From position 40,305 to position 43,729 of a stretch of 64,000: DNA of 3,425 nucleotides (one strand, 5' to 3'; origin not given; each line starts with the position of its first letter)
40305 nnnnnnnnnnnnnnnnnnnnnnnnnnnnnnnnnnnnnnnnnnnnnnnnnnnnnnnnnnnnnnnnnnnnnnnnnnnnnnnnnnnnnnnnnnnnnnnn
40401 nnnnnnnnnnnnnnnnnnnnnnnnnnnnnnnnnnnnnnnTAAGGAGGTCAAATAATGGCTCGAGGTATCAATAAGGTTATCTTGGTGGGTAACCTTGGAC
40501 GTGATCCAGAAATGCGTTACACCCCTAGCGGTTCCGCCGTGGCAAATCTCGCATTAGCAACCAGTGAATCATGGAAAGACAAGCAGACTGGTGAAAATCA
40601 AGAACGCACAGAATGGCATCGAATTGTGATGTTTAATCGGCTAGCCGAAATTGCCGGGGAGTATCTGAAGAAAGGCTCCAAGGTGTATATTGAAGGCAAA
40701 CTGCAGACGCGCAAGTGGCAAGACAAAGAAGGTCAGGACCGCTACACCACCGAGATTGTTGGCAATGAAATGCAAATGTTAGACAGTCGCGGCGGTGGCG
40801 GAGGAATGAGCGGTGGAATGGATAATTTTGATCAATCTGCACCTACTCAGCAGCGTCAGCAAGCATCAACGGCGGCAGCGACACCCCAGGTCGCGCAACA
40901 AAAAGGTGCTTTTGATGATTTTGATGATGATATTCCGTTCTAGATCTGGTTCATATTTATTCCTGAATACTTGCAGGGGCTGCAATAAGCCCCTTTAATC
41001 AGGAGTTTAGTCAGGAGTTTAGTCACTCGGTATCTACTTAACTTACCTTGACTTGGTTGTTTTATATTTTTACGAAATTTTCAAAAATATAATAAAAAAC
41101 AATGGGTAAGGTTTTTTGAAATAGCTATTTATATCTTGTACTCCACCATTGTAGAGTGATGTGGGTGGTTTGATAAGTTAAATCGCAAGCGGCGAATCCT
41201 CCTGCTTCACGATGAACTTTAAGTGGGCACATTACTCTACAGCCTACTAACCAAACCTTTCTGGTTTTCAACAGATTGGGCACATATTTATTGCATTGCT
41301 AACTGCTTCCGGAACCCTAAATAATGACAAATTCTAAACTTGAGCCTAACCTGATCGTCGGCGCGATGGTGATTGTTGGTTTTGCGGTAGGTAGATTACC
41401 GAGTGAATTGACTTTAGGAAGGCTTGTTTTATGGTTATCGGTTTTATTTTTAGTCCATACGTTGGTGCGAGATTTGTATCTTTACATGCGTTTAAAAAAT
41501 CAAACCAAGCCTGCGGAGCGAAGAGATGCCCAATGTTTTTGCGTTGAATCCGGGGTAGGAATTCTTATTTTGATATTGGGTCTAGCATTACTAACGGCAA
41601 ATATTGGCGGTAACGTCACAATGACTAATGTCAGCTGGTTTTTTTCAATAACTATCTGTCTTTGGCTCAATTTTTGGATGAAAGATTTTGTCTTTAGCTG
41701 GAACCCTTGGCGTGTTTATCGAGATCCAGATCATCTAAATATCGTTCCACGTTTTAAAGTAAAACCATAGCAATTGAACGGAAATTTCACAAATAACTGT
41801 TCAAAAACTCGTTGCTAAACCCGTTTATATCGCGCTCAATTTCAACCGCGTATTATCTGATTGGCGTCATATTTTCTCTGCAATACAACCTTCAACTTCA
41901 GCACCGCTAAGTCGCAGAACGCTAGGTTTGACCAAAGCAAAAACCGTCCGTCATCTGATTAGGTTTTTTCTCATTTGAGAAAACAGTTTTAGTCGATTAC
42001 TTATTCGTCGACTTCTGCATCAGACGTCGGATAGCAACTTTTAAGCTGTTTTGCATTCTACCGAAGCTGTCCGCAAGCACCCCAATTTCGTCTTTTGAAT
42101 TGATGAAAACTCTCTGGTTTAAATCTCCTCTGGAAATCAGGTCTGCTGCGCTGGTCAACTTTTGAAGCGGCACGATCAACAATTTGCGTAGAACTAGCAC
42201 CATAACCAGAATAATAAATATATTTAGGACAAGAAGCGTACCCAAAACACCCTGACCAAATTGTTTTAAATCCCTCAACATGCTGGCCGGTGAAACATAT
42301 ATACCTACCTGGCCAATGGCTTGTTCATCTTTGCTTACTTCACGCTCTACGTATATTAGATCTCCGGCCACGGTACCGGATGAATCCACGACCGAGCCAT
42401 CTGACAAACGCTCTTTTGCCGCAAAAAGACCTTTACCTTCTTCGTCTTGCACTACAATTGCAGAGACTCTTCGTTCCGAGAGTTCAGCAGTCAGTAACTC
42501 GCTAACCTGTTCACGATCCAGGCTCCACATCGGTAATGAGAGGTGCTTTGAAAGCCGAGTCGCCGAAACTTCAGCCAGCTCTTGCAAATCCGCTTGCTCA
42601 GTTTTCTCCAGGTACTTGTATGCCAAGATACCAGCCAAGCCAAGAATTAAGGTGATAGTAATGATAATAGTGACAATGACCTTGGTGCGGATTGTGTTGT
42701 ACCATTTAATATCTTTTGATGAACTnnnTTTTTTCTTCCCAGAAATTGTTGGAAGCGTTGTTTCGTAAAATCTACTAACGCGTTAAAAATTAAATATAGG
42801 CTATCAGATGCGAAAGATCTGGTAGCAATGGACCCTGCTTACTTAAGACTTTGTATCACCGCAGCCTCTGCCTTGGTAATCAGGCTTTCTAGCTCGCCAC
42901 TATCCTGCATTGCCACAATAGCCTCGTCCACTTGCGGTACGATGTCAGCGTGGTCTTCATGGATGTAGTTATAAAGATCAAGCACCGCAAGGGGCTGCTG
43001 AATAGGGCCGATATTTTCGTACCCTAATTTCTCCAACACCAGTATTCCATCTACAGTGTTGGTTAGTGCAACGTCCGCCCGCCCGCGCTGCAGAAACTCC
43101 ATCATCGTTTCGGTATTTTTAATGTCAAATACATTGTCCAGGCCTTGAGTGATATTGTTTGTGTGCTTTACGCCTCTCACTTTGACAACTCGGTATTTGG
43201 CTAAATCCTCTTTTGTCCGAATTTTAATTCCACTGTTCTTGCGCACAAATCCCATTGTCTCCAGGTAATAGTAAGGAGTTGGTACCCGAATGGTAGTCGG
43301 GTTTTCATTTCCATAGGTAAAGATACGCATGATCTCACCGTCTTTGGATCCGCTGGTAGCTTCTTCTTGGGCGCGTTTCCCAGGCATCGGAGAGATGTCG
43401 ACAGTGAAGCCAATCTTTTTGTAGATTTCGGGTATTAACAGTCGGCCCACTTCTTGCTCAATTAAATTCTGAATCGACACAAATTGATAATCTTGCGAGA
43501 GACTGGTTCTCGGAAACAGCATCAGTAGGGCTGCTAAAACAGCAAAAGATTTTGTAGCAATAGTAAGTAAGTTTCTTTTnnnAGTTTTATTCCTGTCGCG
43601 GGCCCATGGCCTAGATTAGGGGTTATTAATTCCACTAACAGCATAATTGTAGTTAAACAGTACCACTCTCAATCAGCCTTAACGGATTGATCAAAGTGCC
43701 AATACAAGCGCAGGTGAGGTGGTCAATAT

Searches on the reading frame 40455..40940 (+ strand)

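Call 86: search_protein_families(library=pfam, proteins=[window:40455-40940:+], max_evalue=0.0001)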
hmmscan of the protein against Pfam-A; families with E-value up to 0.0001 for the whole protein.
window:40455-40940:+ (162 aa): 1 family
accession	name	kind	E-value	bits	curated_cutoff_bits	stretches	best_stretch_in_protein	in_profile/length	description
PF00436.31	SSB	-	3.4e-43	146.4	26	1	5-109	1-104/104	Single-strand binding protein family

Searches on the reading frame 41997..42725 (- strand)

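Call 86: search_protein_families(library=pfam, proteins=[window:41997-42725:-], max_evalue=0.0001)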
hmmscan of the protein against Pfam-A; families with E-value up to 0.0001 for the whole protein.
window:41997-42725:- (242 aa): 1 family
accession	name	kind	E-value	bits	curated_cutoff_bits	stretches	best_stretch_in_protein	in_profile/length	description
PF00672.30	HAMP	-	2.3e-13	50.7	25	1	179-229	2-52/53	HAMP domain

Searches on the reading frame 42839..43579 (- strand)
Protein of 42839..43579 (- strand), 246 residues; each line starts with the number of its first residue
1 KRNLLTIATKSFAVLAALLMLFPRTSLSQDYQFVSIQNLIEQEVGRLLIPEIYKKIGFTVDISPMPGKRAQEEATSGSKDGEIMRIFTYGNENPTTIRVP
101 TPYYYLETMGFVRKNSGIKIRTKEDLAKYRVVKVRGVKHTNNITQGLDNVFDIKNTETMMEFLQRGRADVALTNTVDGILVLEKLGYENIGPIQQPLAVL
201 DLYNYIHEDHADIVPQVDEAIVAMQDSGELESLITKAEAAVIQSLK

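Call 86: search_protein_families(library=pfam, proteins=[window:42839-43579:-], max_evalue=0.0001)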
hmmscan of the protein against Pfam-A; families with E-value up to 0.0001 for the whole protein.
window:42839-43579:- (246 aa): 1 family
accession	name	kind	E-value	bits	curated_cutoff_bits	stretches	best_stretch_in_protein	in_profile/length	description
PF00497.25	SBP_bac_3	-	1.2e-05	25.5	26.4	1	49-236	29-128/132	Bacterial extracellular solute-binding proteins, family 3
